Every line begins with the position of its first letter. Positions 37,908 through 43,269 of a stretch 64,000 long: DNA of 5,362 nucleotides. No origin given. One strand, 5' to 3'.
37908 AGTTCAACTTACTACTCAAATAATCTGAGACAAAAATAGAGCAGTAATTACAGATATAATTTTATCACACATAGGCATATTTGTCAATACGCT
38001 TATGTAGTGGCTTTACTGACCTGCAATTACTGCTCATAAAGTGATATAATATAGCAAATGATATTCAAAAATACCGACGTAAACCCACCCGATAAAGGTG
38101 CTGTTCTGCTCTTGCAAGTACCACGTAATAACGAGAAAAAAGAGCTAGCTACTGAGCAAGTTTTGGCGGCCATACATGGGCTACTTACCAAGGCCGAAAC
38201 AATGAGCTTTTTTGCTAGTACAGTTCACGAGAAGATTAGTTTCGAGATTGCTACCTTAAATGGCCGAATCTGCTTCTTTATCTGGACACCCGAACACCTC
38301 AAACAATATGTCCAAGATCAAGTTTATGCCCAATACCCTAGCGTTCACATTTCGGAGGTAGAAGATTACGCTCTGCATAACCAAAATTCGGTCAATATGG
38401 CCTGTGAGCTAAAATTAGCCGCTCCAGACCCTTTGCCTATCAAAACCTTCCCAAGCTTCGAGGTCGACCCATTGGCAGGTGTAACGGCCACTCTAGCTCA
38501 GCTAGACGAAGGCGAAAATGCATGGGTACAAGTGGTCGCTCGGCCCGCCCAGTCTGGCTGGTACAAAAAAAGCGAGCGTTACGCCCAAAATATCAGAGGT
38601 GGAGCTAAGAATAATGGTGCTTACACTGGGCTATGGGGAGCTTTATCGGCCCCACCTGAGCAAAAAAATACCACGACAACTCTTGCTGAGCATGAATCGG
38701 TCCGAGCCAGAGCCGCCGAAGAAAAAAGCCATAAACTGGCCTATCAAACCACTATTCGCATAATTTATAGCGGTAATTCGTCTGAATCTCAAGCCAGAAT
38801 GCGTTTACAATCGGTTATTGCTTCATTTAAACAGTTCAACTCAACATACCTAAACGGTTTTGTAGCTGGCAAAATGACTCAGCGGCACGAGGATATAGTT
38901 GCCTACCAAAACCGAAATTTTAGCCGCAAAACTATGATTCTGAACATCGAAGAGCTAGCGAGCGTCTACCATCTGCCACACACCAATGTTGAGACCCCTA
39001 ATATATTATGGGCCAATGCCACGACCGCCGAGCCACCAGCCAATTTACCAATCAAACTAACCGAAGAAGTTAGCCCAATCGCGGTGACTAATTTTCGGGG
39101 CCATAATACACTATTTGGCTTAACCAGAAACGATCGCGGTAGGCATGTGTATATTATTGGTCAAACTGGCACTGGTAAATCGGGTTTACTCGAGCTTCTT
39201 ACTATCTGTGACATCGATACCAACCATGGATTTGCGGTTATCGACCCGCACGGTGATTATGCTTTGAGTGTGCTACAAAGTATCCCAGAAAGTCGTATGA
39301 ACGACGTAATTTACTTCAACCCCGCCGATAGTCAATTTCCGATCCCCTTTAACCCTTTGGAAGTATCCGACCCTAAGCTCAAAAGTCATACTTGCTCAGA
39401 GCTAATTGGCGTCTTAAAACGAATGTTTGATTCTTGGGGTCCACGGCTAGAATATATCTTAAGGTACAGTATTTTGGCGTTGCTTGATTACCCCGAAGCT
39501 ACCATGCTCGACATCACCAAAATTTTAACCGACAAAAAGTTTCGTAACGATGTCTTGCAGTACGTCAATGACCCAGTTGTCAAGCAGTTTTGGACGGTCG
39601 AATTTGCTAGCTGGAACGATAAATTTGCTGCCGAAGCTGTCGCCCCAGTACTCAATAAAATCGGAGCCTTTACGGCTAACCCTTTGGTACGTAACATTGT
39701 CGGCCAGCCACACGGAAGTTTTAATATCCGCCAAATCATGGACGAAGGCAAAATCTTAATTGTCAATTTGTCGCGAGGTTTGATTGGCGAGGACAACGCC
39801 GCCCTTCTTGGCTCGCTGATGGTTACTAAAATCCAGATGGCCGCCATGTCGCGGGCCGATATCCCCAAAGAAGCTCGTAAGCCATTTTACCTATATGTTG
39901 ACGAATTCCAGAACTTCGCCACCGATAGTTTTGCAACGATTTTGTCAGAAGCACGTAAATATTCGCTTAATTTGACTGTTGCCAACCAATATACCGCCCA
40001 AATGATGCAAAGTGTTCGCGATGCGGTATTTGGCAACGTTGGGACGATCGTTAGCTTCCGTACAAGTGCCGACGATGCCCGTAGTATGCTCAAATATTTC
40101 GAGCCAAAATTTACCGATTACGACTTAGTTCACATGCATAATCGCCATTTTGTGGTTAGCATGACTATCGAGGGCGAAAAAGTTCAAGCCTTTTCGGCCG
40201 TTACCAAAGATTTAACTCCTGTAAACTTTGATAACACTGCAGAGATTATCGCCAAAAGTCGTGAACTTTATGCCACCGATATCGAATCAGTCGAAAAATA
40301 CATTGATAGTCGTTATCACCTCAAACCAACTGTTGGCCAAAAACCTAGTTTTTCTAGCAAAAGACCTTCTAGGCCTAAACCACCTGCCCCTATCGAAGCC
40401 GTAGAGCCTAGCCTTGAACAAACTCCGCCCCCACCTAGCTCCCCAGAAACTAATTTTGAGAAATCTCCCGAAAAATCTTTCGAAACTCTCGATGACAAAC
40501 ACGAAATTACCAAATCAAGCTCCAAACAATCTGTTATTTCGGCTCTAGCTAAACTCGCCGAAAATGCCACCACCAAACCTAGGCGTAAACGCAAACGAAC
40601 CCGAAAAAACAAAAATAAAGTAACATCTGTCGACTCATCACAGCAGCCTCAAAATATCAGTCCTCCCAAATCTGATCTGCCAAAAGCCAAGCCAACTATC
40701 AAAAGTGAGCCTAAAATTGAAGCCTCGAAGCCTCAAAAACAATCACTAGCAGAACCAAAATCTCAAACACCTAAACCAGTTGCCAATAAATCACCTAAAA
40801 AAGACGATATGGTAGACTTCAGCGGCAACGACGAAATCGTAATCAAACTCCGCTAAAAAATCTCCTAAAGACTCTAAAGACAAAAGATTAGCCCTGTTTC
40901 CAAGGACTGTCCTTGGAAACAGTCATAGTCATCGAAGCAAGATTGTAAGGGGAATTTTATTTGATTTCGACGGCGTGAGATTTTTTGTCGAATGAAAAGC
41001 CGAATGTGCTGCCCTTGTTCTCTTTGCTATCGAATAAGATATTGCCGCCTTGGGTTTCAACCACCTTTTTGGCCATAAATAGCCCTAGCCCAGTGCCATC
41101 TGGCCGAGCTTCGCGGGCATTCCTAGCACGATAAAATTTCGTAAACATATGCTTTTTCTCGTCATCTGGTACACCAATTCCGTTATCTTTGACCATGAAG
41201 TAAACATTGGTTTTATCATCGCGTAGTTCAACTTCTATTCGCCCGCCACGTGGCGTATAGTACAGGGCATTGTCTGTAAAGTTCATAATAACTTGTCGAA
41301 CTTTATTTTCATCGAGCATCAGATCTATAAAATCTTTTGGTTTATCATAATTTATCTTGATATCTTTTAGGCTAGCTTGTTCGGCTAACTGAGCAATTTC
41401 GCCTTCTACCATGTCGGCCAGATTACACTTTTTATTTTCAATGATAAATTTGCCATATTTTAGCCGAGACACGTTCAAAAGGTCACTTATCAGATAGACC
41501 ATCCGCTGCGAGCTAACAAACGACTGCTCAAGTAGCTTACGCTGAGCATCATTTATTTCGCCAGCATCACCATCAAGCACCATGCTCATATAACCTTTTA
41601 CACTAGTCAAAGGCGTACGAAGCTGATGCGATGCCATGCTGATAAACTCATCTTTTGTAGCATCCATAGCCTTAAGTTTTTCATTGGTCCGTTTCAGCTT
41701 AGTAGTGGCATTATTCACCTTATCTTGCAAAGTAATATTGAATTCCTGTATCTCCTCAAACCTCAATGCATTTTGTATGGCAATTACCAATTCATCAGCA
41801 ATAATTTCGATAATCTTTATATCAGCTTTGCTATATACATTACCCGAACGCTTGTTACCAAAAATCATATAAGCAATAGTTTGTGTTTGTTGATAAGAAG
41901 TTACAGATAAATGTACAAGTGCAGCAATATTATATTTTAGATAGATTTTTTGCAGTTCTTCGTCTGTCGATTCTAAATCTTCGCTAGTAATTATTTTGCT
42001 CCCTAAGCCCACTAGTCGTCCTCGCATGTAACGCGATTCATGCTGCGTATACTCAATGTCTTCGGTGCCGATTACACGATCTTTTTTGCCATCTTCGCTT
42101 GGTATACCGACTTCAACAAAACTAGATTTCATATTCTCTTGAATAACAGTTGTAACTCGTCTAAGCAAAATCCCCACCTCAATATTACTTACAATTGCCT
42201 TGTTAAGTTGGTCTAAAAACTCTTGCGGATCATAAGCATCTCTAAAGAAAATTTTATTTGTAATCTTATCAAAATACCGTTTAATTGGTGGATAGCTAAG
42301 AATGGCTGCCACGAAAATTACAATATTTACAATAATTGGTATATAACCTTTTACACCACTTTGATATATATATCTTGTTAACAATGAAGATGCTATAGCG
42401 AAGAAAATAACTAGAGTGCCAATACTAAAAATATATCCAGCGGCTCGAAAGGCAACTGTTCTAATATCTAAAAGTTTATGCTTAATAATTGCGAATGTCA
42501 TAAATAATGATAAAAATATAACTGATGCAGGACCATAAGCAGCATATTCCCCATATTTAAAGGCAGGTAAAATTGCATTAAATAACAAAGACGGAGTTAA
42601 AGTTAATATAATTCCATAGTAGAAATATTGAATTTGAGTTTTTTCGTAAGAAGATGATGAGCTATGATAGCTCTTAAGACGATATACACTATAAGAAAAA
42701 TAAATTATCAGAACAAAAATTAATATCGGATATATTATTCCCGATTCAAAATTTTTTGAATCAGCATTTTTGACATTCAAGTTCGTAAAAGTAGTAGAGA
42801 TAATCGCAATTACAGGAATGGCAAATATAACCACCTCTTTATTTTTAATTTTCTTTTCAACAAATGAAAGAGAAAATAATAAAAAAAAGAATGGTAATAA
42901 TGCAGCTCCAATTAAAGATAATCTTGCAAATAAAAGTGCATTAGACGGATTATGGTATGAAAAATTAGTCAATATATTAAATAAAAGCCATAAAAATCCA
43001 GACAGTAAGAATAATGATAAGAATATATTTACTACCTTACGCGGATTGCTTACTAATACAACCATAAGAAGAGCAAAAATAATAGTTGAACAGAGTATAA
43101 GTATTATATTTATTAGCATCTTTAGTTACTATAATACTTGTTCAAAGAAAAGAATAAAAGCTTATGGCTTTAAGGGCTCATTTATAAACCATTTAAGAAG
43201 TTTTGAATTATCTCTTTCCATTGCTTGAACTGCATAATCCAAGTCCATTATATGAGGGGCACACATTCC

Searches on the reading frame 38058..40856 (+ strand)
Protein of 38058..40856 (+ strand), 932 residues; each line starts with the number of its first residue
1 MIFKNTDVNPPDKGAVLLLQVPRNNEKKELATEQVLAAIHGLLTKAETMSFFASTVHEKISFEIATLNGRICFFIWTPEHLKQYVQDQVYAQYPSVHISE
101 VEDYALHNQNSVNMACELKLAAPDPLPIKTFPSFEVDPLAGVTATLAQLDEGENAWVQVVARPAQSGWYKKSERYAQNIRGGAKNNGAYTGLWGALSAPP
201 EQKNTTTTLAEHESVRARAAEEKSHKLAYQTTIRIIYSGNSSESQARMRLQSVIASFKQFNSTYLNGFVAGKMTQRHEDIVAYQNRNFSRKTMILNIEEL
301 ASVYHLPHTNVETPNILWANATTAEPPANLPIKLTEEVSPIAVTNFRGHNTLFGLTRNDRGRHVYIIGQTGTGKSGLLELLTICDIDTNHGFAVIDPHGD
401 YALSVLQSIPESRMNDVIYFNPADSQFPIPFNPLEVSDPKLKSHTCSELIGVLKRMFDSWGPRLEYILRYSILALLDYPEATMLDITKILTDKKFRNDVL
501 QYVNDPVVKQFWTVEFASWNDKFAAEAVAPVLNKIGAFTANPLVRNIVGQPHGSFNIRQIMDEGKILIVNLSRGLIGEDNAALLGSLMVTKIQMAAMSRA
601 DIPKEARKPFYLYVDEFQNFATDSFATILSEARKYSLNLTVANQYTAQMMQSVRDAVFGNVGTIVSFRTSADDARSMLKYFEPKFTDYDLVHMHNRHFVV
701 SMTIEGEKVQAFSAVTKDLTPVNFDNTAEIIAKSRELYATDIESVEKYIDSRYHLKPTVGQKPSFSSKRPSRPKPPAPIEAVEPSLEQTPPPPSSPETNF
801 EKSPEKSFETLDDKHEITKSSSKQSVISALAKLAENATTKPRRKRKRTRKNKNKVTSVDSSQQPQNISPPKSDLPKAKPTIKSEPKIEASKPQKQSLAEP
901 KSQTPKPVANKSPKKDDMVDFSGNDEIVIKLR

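Call 16: search_protein_families(library=pfam, proteins=[window:38058-40856:+])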
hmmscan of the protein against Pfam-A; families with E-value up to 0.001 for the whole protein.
window:38058-40856:+ (932 aa): 2 families
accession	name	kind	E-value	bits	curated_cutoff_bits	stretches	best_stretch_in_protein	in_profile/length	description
PF01935.23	DUF87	-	2.5e-08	34.7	23.2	1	361-503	23-146/220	Helicase HerA, central domain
PF10412.15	TrwB_AAD_bind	-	6.3e-07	29.1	20.5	1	358-672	12-313/387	Type IV secretion-system coupling protein DNA-binding domain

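Call 80: search_protein_families(library=padloc, proteins=[window:38058-40856:+])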
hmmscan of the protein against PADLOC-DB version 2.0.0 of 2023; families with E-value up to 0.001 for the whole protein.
window:38058-40856:+ (932 aa): 3 families
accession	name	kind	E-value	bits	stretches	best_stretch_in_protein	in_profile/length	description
PDLC04140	mad8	-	9.2e-15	53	1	360-680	26-265/314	mads_8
PDLC04105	HerA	-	1.1e-07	28.8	1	362-417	167-223/576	-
PDLC04103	HerA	-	8e-07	25.8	0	615-670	459-510/579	-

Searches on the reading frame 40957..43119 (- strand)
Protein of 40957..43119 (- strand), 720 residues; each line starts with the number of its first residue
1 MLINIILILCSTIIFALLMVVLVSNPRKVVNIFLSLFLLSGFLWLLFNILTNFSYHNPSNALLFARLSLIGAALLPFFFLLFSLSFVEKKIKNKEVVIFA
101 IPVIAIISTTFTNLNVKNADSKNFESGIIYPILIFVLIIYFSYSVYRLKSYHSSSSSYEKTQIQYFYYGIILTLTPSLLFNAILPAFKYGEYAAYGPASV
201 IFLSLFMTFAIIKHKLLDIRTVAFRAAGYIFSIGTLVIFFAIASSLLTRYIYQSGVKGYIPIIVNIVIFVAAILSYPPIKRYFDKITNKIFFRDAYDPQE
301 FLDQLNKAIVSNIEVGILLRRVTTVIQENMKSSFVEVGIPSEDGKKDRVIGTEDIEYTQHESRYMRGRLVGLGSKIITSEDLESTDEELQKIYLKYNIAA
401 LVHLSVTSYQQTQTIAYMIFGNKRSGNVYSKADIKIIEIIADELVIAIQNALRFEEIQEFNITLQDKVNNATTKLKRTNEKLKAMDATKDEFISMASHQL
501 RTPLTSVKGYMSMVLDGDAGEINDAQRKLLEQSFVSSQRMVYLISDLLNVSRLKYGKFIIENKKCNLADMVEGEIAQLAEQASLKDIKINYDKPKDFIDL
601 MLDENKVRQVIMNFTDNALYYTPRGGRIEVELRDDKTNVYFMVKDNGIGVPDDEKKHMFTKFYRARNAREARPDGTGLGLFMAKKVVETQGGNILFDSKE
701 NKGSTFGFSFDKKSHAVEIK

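Call 16: search_protein_families(library=pfam, proteins=[window:40957-43119:-])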
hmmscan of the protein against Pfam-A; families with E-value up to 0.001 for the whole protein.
window:40957-43119:- (720 aa): 3 families
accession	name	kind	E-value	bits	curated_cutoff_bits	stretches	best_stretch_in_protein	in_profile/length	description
PF02518.31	HATPase_c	-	2.3e-25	89.6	26.4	1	603-712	2-109/111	Histidine kinase-, DNA gyrase B-, and HSP90-like ATPase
PF00512.31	HisKA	-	5.5e-15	55.6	26.9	1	489-555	2-65/66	His Kinase A (phospho-acceptor) domain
PF16927.11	HisKA_7TM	-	2e-13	51.1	28.6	1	8-219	2-222/224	N-terminal 7TM region of histidine kinase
